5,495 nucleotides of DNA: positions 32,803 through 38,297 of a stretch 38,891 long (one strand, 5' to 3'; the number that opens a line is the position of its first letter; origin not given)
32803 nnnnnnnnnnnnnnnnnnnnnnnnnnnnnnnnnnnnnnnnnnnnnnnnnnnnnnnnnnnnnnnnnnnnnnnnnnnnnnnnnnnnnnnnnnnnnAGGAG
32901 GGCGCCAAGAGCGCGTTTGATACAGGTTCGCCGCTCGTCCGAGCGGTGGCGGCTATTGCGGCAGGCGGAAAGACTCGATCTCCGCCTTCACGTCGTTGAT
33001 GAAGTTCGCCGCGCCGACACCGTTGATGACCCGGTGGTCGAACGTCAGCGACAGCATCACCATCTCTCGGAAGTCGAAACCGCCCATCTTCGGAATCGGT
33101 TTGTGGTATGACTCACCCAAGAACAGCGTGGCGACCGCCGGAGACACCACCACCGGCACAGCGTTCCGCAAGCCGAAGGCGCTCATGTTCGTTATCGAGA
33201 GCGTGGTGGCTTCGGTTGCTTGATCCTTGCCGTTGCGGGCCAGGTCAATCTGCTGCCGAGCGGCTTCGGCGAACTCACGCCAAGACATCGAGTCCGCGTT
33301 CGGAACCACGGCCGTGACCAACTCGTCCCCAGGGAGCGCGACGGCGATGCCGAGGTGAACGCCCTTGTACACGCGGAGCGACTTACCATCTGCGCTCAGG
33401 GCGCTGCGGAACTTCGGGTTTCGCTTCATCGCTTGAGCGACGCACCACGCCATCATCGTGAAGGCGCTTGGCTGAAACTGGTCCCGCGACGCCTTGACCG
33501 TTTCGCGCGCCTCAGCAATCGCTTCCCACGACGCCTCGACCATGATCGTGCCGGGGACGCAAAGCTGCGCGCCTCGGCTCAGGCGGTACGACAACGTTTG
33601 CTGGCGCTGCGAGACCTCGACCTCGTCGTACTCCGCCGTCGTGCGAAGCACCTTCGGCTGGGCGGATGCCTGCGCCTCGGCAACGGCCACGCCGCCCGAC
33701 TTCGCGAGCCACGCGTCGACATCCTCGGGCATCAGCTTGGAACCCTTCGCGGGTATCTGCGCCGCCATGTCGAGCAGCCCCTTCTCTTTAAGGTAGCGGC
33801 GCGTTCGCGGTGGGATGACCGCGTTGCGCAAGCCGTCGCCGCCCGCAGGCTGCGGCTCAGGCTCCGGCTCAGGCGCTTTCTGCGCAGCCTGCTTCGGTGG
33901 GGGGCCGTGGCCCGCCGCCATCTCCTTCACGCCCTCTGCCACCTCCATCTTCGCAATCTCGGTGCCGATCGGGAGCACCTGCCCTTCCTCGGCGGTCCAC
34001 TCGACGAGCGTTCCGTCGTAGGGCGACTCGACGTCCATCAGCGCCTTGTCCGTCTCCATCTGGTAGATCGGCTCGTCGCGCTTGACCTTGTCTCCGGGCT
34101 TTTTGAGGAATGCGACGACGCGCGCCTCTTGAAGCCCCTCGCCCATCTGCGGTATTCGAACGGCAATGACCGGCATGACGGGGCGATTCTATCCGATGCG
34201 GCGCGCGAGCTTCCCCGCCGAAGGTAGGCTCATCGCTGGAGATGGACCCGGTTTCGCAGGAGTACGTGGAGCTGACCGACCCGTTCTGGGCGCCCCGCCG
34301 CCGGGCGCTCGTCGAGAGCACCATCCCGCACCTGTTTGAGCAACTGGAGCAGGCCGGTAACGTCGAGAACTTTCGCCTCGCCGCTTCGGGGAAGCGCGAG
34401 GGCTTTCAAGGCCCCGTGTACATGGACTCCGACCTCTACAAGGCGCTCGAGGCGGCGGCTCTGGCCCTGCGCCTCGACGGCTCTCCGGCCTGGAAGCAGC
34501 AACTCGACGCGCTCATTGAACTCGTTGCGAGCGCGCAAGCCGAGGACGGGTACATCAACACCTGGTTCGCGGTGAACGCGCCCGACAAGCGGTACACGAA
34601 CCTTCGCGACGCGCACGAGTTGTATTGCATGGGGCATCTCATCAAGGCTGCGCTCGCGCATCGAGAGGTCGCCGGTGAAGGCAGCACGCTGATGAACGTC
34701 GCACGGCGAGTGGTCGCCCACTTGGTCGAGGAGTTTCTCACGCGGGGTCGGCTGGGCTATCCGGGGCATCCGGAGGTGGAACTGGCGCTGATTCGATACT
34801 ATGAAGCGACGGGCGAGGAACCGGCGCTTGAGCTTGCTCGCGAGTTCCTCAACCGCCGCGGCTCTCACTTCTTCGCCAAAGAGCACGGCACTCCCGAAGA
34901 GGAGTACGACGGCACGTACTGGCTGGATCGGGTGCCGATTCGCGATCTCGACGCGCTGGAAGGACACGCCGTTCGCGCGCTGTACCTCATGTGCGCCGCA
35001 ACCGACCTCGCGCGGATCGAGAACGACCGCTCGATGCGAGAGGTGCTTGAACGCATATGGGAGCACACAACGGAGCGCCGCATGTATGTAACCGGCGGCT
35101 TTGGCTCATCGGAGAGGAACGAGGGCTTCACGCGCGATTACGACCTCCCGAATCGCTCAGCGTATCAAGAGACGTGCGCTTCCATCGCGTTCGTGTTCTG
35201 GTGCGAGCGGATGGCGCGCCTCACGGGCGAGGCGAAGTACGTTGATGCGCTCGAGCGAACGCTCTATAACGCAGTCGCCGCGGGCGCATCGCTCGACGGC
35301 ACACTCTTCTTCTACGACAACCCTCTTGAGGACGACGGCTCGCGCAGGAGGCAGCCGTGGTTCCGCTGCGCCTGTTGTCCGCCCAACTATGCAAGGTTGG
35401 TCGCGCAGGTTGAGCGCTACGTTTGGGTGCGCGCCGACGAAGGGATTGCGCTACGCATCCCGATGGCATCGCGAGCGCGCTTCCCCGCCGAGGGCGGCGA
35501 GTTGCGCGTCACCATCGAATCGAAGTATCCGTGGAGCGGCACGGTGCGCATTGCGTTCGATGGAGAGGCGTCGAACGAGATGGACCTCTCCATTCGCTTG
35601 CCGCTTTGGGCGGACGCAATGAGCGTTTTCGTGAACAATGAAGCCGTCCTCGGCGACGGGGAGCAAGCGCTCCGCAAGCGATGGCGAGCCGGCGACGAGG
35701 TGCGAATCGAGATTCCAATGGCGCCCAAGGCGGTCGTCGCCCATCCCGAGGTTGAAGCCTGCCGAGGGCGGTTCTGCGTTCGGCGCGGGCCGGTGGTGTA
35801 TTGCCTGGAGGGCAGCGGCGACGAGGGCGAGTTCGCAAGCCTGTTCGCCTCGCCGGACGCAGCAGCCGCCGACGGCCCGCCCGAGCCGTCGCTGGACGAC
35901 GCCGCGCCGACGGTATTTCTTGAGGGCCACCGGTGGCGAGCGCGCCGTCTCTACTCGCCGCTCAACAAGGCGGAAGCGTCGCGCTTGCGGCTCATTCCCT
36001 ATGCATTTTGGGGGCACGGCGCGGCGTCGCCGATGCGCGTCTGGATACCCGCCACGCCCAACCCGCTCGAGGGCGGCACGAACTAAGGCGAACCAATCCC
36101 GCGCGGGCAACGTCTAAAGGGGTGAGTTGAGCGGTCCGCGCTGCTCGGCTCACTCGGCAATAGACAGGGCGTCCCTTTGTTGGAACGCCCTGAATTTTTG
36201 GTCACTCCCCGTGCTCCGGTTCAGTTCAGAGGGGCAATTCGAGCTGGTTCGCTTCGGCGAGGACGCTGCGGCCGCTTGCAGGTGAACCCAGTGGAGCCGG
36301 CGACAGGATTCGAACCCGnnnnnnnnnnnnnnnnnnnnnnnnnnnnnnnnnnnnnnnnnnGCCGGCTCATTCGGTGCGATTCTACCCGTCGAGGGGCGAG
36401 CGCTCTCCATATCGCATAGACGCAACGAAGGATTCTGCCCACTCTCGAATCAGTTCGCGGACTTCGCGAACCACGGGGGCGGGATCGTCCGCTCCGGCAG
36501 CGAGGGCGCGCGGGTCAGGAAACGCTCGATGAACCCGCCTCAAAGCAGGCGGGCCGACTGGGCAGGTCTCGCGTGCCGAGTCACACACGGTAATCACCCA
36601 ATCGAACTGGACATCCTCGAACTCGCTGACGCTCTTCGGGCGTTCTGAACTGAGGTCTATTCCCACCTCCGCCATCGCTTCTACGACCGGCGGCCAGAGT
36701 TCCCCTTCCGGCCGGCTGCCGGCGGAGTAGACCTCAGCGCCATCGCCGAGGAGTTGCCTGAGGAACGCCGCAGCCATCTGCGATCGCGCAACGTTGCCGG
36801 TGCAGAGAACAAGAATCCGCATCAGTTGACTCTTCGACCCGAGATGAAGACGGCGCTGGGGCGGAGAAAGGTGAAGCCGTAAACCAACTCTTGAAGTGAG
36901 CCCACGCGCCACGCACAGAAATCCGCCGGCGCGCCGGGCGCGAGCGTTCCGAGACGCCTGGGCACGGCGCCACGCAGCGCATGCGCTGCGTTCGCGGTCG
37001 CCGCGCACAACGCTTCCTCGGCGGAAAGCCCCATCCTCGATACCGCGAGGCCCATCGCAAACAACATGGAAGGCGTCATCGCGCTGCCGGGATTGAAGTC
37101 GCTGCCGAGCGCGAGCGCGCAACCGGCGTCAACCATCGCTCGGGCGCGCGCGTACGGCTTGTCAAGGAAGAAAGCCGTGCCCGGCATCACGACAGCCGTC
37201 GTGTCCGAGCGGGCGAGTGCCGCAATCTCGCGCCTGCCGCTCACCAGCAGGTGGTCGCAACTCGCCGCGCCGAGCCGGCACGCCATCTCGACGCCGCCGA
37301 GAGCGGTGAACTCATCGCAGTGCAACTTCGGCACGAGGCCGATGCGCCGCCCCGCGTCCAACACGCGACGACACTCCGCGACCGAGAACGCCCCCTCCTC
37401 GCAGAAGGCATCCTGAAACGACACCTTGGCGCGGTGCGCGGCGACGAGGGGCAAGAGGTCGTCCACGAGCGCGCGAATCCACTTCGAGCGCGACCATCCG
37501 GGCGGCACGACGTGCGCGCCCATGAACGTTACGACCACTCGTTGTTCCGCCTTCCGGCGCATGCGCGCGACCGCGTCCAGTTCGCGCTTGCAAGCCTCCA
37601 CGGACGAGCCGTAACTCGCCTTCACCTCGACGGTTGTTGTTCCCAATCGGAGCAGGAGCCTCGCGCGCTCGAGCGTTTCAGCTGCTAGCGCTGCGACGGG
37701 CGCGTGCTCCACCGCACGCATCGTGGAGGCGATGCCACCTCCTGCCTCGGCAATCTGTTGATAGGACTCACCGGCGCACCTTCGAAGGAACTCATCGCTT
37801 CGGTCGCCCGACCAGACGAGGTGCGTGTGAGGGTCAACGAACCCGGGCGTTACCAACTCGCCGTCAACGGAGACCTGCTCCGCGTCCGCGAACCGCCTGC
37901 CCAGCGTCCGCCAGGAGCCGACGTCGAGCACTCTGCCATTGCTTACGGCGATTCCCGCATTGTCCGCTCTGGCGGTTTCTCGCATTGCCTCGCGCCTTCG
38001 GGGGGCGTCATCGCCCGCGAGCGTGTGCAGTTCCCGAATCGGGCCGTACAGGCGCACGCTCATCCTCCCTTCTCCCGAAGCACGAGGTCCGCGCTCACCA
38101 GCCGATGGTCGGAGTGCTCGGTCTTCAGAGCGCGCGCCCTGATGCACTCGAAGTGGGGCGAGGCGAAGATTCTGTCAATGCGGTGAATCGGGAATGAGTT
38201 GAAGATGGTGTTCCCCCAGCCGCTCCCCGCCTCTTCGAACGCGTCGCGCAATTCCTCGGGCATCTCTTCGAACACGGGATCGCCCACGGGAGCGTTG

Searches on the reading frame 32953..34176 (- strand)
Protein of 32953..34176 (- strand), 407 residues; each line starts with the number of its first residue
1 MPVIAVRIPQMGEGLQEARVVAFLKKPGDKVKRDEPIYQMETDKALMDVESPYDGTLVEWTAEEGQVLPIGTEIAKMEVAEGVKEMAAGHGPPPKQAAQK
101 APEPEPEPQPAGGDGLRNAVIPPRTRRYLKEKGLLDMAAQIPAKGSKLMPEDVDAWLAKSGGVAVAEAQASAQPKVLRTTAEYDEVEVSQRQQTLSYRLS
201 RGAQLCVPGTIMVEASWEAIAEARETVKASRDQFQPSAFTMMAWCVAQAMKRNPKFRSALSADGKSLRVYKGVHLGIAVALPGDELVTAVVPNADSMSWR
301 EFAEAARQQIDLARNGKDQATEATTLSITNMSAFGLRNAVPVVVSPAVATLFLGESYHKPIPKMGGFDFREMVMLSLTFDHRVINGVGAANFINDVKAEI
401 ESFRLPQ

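Call 16: search_protein_families(library=pfam, proteins=[window:32953-34176:-], max_evalue=0.001)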
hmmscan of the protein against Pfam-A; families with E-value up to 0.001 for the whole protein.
window:32953-34176:- (407 aa): 2 families
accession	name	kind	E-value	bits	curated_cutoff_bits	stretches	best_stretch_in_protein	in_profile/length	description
PF00198.28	2-oxoacid_dh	-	1.8e-42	145.8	23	1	182-403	3-227/232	2-oxoacid dehydrogenases acyltransferase (catalytic domain)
PF00364.28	Biotin_lipoyl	-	6.5e-17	61.6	22.1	1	6-77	3-73/73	Biotin-requiring enzyme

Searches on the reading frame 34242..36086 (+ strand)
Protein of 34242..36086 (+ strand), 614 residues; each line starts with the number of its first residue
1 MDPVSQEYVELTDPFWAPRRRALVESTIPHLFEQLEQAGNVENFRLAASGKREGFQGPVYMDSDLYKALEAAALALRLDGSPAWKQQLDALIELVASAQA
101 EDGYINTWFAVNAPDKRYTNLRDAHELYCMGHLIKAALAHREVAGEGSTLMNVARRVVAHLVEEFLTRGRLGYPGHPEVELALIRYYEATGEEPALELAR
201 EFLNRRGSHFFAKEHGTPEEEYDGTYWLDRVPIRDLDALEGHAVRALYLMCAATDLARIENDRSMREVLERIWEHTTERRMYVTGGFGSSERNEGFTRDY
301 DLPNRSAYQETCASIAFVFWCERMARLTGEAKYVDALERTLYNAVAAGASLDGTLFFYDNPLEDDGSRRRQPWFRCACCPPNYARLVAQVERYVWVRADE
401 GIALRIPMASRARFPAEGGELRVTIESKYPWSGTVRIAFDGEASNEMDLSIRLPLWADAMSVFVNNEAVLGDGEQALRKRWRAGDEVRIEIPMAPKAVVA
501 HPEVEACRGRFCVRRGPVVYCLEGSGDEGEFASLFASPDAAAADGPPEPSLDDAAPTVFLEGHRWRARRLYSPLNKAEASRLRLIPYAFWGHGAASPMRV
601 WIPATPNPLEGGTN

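Call 16: search_protein_families(library=pfam, proteins=[window:34242-36086:+], max_evalue=0.001)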
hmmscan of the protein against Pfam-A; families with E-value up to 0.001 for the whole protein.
window:34242-36086:+ (614 aa): 3 families
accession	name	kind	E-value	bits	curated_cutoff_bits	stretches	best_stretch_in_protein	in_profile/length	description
PF07944.18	Beta-AFase-like_GH127_cat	-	2.6e-89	300.3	24.9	1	9-391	2-375/376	Beta-L-arabinofuranosidase, GH127 catalytic domain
PF20737.2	Glyco_hydro127C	-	2.5e-16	59.6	23.7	1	496-603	2-71/71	Glycoside hydrolase family 127 C-terminal domain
PF20736.2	Glyco_hydro127M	-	1.5e-12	47.9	24.2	1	405-493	5-95/95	Beta-L-arabinofuranosidase, GH127 middle domain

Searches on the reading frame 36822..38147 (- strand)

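Call 16: search_protein_families(library=pfam, proteins=[window:36822-38147:-], max_evalue=0.001)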
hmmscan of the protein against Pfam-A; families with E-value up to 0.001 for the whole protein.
window:36822-38147:- (441 aa): 3 families
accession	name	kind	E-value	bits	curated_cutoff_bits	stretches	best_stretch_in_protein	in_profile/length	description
PF01979.26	Amidohydro_1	-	3.9e-16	59.7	25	1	98-440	1-345/345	Amidohydrolase family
PF07969.17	Amidohydro_3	-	1.6e-14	54.7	29.7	2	153-414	156-445/472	Amidohydrolase family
PF22039.1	HUTI_composite_bact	-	0.00045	20.2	25.5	0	65-89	2-26/26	Imidazolonepropionase-like composite domain, bacteria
